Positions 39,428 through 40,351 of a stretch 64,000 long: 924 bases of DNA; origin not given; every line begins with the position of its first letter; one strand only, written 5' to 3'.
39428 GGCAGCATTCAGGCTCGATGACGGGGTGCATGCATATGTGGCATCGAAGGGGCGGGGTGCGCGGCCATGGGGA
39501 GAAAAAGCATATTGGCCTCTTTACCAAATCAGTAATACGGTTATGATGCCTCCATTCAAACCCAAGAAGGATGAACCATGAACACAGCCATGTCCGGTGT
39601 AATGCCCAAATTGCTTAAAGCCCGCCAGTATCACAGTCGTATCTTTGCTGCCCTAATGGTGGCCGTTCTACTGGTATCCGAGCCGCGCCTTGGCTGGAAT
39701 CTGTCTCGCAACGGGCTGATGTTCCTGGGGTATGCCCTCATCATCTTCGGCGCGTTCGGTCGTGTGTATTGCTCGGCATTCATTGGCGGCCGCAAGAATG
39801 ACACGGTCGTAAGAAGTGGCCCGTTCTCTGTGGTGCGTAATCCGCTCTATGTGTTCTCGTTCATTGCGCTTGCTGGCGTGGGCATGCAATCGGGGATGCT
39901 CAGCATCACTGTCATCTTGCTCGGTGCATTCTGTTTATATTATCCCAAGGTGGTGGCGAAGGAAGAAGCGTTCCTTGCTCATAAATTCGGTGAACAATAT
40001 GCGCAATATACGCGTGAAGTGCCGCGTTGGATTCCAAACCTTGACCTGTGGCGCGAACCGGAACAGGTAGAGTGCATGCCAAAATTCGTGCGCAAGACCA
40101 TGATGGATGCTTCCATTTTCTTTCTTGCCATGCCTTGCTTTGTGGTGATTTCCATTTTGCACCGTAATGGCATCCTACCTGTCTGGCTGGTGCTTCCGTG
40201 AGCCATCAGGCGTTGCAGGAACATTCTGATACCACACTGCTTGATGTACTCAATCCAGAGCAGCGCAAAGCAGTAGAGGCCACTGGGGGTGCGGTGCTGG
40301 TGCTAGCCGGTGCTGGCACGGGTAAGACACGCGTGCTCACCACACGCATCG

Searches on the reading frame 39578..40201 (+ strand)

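Call 63: search_protein_families(library=pfam, proteins=[window:39578-40201:+], max_evalue=0.00001)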
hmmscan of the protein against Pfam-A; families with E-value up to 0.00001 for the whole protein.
window:39578-40201:+ (207 aa): 1 family
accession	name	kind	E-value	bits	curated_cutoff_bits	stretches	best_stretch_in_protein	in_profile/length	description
PF04191.18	PEMT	-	1.5e-10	41.9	25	1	52-139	19-104/105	Phospholipid methyltransferase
